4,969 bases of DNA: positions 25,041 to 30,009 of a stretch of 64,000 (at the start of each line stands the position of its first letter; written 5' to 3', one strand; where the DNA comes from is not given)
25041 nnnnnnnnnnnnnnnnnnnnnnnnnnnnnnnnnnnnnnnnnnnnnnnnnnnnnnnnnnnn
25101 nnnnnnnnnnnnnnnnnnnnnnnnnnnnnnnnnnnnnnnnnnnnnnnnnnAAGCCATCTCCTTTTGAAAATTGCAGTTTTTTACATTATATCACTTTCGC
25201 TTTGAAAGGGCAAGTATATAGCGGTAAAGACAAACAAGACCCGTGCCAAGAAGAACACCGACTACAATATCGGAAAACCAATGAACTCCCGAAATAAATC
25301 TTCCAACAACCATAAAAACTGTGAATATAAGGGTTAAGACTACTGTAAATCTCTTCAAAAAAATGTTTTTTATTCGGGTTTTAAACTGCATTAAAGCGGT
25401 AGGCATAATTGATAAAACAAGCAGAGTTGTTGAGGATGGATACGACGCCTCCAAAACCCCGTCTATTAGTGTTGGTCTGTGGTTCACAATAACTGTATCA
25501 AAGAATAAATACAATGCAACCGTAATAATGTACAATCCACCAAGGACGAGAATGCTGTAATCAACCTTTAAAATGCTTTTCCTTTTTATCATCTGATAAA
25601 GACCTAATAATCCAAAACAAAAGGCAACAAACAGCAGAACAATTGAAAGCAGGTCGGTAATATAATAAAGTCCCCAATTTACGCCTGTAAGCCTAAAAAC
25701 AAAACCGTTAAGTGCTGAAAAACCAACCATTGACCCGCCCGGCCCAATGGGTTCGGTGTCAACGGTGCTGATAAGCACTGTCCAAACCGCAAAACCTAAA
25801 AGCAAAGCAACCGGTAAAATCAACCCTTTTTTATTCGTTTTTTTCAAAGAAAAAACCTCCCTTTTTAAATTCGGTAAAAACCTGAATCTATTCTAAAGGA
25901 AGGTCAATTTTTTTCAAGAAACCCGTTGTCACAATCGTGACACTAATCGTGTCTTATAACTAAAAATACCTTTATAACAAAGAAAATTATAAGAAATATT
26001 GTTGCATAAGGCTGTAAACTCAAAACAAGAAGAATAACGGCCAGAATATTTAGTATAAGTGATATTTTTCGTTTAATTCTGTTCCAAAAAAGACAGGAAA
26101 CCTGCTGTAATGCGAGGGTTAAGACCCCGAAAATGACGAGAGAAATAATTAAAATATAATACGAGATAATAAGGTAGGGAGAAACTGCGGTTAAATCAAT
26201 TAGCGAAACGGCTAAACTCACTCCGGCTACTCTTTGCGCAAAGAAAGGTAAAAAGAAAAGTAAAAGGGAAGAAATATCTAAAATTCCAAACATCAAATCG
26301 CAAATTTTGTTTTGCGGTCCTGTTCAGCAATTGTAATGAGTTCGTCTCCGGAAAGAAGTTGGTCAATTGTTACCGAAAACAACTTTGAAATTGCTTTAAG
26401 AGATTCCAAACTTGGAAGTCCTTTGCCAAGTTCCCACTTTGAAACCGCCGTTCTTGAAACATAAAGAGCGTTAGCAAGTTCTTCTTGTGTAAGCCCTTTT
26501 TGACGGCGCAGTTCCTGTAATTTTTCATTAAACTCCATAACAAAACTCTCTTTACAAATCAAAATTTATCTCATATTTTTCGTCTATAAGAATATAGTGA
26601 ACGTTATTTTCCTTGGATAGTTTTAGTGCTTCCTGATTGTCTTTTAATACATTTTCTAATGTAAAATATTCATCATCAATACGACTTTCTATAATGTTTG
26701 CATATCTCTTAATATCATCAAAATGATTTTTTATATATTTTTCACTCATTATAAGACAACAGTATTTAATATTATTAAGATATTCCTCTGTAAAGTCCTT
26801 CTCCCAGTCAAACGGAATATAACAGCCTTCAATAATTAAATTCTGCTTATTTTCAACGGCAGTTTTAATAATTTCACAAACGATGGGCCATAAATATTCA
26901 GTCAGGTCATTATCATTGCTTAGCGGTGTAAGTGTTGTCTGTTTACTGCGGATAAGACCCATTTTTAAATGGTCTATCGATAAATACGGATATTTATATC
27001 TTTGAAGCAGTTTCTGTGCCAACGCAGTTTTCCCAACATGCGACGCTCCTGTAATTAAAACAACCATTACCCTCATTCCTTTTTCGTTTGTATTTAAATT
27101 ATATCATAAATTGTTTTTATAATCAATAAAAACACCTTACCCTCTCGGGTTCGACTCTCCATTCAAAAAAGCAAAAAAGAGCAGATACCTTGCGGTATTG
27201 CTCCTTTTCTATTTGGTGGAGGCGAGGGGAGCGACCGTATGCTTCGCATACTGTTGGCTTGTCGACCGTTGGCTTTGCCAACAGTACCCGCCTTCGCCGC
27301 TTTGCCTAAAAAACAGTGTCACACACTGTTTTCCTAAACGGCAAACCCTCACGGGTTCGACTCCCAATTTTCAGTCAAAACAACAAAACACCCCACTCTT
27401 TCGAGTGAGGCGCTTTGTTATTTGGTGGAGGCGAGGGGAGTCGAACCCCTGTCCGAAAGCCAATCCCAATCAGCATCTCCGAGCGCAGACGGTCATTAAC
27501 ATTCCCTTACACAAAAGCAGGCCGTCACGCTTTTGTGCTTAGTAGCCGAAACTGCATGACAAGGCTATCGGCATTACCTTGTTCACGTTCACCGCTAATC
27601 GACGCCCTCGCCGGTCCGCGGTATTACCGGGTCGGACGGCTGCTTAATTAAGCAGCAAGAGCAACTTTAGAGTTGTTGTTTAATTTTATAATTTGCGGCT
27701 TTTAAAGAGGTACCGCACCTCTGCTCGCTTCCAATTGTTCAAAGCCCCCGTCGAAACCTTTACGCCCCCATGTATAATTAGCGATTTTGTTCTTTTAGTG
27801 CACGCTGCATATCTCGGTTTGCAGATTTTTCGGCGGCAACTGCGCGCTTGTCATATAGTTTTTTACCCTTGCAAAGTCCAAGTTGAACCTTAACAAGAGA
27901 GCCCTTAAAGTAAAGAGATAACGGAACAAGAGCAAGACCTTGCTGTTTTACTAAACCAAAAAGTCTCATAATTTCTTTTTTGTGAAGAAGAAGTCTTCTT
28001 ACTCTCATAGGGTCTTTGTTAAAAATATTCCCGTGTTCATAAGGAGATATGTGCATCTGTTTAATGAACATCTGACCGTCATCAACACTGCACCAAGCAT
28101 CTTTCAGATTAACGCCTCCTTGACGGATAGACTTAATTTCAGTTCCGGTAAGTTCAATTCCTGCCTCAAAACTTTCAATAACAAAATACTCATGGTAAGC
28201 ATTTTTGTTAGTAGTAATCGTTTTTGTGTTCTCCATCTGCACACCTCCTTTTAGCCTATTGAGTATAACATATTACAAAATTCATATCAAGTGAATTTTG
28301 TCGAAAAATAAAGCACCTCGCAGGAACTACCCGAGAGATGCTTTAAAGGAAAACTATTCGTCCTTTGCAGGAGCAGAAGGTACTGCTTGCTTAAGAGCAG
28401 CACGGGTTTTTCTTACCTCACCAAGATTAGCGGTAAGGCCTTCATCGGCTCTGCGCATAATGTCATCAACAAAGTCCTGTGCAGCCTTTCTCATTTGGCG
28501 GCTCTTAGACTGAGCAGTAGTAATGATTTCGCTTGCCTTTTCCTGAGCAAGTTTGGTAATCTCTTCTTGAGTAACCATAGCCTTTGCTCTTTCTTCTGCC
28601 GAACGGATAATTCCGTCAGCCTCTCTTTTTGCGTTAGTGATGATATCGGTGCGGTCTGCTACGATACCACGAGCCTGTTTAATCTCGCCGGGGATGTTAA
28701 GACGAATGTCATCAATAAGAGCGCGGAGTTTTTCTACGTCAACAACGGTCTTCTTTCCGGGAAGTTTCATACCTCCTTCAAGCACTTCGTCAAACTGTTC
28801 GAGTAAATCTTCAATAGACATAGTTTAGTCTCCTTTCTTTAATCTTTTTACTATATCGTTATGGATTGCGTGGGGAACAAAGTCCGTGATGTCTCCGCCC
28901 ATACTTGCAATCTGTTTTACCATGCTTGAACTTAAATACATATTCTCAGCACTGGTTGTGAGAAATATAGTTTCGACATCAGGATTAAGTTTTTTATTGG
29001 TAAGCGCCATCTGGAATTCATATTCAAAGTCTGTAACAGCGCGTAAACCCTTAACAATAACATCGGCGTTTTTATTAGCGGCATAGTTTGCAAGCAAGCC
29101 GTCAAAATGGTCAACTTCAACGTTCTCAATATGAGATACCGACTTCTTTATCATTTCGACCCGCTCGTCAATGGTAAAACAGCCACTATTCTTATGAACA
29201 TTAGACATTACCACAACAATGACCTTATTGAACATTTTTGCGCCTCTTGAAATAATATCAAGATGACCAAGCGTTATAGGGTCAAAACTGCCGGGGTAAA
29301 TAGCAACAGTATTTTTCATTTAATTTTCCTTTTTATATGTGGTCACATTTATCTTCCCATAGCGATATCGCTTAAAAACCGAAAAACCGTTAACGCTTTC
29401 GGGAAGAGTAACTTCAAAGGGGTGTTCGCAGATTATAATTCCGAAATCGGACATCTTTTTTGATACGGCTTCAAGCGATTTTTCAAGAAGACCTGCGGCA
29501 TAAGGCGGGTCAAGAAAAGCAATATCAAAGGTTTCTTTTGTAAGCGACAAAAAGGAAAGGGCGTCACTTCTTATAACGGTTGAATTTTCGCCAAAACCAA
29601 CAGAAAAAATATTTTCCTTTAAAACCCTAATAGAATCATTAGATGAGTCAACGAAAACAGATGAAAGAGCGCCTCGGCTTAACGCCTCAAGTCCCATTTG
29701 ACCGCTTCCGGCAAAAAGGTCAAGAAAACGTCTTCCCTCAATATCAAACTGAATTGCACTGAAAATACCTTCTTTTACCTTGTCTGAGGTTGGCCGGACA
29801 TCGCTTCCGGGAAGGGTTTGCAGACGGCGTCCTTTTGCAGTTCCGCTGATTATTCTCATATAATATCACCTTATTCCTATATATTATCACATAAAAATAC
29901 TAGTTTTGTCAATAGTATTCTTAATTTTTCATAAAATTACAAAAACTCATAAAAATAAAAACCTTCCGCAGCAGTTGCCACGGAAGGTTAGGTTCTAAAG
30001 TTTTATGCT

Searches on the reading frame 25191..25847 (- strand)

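Call 51: search_protein_families(library=pfam, proteins=[window:25191-25847:-], max_evalue=0.00001)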
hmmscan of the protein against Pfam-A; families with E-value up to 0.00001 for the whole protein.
window:25191-25847:- (218 aa): 1 family
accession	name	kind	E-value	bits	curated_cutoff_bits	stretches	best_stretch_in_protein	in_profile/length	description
PF01569.27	PAP2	-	3.1e-10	40.4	27.2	1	133-212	48-125/130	PAP2 superfamily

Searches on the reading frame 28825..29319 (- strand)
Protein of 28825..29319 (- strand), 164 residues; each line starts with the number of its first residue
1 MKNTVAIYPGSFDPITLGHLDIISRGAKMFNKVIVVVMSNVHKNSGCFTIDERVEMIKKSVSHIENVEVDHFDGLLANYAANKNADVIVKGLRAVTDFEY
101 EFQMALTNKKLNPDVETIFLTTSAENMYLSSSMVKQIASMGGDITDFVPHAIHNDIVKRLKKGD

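Call 51: search_protein_families(library=pfam, proteins=[window:28825-29319:-], max_evalue=0.00001)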
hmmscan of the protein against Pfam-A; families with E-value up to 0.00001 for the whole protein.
window:28825-29319:- (164 aa): 2 families
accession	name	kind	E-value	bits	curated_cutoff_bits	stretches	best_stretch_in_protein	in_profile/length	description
PF01467.32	CTP_transf_like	-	1.9e-29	102.9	21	1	7-136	1-132/133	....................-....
PF08218.17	Citrate_ly_lig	-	1e-06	29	20.9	0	13-71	9-64/182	Citrate lyase ligase C-terminal domain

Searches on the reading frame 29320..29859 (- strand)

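Call 51: search_protein_families(library=pfam, proteins=[window:29320-29859:-], max_evalue=0.00001)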
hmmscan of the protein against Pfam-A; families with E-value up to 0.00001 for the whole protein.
window:29320-29859:- (179 aa): 2 families
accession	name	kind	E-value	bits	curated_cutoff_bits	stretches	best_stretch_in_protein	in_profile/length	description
PF03602.21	Cons_hypoth95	-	9.6e-52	175.7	24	1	1-176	1-182/182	Conserved hypothetical protein 95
PF13847.12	Methyltransf_31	-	7.5e-08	32.6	27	1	42-154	4-120/145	Methyltransferase domain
